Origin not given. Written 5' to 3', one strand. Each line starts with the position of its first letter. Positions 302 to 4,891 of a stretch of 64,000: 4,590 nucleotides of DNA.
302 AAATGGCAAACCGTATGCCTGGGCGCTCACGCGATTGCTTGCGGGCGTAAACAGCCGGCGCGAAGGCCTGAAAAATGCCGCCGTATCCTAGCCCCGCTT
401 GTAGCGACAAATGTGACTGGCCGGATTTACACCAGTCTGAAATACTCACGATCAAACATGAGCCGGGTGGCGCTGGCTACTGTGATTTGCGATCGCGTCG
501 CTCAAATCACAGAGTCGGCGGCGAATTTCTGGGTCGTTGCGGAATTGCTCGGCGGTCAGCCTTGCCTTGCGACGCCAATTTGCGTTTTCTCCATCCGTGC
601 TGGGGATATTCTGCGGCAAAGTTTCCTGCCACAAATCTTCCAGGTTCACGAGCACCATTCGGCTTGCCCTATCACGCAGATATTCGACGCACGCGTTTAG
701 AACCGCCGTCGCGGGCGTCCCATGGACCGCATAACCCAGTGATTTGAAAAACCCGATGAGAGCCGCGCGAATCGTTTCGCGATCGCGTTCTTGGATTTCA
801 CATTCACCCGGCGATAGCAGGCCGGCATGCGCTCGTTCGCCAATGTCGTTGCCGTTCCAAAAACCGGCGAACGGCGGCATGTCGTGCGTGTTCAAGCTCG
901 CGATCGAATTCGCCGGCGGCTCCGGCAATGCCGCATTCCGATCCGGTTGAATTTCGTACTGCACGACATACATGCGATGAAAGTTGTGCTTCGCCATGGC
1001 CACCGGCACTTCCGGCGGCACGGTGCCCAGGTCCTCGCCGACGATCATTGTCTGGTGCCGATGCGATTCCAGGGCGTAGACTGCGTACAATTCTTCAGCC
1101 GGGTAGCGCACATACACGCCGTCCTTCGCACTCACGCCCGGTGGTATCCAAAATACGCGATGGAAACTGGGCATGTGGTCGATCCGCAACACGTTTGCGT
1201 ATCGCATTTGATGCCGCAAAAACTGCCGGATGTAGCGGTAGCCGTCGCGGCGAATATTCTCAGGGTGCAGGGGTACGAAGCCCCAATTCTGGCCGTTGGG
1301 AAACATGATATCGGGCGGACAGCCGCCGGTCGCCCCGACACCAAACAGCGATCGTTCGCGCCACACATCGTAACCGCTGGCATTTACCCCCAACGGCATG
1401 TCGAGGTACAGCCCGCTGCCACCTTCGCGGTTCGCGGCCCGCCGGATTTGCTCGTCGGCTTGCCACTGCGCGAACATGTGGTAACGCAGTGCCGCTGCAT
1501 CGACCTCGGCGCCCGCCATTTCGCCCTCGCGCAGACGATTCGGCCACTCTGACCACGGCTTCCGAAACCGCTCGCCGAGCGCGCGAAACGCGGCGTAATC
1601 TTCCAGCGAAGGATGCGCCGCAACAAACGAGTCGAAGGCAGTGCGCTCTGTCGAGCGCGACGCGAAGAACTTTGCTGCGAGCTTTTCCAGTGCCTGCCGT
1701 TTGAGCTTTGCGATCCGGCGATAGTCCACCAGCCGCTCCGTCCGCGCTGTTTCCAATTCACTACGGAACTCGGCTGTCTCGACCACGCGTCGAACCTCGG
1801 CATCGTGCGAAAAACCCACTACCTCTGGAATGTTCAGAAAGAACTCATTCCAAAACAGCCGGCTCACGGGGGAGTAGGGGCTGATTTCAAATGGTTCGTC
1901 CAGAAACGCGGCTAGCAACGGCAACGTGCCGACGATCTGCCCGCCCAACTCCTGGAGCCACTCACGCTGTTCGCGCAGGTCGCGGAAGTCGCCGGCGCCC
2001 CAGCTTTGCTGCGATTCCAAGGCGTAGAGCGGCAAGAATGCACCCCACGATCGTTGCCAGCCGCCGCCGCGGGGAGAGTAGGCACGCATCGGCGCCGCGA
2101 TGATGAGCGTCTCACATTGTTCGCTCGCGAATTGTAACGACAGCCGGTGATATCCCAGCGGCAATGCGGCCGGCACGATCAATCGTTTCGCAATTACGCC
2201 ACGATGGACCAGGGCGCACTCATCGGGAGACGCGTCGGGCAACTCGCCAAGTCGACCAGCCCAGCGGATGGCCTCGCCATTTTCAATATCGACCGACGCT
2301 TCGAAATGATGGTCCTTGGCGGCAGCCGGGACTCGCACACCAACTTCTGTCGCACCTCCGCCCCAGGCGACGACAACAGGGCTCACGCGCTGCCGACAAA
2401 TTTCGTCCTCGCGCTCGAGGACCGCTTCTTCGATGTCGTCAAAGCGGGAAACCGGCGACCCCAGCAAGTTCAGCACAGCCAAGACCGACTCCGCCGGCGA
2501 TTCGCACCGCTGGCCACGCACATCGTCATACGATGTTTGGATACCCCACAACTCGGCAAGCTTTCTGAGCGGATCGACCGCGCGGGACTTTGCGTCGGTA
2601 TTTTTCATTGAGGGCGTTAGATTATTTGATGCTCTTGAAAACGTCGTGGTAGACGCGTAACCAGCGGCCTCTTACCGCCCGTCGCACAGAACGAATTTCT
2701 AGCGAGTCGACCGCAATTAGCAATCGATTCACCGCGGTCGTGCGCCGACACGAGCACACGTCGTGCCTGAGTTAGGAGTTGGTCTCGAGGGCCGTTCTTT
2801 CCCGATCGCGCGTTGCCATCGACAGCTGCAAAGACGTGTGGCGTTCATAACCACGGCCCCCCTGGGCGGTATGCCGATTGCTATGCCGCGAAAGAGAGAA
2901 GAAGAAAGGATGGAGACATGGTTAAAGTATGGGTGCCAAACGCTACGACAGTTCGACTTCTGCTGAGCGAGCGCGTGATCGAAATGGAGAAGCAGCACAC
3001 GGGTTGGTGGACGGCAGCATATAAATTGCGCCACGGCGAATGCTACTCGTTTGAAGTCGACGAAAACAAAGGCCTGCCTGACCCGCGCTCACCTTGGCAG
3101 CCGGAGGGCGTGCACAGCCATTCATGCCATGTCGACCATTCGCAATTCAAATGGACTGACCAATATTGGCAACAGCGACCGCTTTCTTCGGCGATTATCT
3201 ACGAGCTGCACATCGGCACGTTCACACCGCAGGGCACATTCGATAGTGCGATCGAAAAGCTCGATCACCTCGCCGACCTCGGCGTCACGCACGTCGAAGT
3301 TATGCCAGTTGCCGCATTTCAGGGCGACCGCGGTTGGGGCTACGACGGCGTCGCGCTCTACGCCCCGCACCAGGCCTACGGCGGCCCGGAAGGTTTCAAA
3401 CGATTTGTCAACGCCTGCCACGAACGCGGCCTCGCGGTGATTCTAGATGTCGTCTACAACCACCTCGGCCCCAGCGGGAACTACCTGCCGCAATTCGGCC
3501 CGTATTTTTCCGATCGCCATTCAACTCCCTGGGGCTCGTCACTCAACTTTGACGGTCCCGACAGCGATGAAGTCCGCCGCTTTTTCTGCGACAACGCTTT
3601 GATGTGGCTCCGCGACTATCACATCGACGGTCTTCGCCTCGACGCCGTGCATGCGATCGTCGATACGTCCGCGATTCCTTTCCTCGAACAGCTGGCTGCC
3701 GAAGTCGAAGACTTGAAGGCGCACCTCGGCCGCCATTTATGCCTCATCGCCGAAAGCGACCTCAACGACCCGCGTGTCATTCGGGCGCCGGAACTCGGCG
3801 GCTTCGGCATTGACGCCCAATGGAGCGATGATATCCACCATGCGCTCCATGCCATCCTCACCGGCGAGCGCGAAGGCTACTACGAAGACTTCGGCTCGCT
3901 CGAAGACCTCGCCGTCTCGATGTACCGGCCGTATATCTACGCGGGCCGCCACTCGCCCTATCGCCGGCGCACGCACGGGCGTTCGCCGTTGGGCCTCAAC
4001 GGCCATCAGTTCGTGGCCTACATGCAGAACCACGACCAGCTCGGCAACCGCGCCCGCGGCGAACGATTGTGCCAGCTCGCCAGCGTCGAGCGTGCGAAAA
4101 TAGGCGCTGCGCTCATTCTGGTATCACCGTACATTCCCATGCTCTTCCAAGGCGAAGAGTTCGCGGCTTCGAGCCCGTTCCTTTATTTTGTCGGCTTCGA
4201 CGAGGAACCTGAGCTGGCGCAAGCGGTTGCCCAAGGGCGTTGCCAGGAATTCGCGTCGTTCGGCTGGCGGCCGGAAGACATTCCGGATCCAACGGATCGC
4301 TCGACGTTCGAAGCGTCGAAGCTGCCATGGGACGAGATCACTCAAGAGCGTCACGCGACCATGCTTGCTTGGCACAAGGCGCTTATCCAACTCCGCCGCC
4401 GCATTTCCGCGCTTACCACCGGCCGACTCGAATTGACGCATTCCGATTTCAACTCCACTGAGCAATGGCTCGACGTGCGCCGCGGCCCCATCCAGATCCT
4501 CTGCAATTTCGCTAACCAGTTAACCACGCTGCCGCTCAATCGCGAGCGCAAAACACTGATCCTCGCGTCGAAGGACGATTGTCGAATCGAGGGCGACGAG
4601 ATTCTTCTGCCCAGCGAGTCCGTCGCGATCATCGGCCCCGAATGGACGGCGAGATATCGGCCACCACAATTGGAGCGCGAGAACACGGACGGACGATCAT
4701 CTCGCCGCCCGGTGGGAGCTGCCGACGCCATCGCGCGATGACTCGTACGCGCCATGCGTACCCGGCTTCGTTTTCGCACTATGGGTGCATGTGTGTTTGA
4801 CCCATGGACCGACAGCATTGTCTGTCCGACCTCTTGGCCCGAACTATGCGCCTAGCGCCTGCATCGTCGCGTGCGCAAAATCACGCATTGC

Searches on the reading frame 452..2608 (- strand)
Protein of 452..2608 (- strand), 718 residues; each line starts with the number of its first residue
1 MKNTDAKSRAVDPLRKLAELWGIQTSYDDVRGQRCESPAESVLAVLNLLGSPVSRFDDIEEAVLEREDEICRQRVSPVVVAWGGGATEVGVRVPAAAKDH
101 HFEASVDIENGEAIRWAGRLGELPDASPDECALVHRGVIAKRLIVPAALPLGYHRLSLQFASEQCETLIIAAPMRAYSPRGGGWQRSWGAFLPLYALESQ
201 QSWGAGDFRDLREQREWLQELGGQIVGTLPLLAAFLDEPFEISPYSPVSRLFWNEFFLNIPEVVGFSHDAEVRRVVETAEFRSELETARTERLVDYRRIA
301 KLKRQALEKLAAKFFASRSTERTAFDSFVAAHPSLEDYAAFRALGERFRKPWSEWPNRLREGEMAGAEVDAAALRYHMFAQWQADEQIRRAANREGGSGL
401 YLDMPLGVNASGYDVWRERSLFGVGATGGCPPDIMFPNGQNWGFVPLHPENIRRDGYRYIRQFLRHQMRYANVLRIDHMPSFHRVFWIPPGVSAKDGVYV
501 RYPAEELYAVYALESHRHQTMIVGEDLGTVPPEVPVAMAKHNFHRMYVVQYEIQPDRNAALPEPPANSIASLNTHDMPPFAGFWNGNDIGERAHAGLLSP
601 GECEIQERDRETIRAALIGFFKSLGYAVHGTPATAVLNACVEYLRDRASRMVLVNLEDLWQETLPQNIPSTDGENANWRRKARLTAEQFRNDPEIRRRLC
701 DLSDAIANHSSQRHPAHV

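Call 45: search_protein_families(library=ncbifam, proteins=[window:452-2608:-], max_evalue=0.01)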
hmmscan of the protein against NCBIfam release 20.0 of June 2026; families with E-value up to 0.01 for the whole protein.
window:452-2608:- (718 aa): 9 families
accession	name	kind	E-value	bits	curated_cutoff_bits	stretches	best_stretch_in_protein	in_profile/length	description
NF011077.0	PRK14507.1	equivalog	1.3e-138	463.7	2148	1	10-702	4-717/1693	malto-oligosyltrehalose synthase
NF008274.0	PRK11052.1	equivalog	1.5e-122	410.5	806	1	14-705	6-688/695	4-alpha-glucanotransferase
TIGR00217.1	malQ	equivalog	4.7e-95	319.6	205.65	1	146-688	2-571/587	4-alpha-glucanotransferase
NF011082.0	PRK14510.1-1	equivalog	1.2e-87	294.6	2511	1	14-684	702-1386/1410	bifunctional glycogen debranching protein GlgX/4-alpha-glucanotransferase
NF011081.0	PRK14508.1-4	equivalog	6.6e-64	216.1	556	1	184-703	21-525/529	4-alpha-glucanotransferase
NF011080.0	PRK14508.1-3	subfamily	2.4e-43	148.5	477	1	185-595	4-416/496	4-alpha-glucanotransferase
NF011079.0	PRK14508.1-2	subfamily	2.7e-42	145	555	1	186-592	10-420/506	4-alpha-glucanotransferase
NF011083.0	PRK14510.1-2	equivalog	2.2e-30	104.9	1322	1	320-587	834-1106/1186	bifunctional glycogen debranching protein GlgX/4-alpha-glucanotransferase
NF011078.0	PRK14508.1-1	subfamily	2e-27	96.2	776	1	283-618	88-433/503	4-alpha-glucanotransferase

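Call 46: search_protein_families(library=pfam, proteins=[window:452-2608:-], max_evalue=0.01)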
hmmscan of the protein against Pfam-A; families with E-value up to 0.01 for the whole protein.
window:452-2608:- (718 aa): 2 families
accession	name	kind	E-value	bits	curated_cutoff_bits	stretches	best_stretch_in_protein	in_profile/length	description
PF02446.23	Glyco_hydro_77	-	1.4e-99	334.5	25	1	192-683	1-460/465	4-alpha-glucanotransferase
PF21226.3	MalQ_N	-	8.9e-11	42.5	24.1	1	76-173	2-91/91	MalQ N-terminal beta sandwich domain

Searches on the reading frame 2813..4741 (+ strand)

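Call 46: search_protein_families(library=pfam, proteins=[window:2813-4741:+], max_evalue=0.01)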
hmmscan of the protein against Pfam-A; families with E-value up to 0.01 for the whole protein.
window:2813-4741:+ (642 aa): 3 families
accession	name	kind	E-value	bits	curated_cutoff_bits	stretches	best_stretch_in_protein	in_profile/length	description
PF00128.31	Alpha-amylase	-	1.1e-20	74.7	22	1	140-221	15-95/446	Alpha amylase, catalytic domain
PF11941.14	DUF3459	-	2.4e-07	31.5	22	1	520-606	1-89/90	Domain of unknown function (DUF3459)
PF02922.24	CBM_48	-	1.8e-05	25.4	22.4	1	34-87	12-73/83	Carbohydrate-binding module 48 (Isoamylase N-terminal domain)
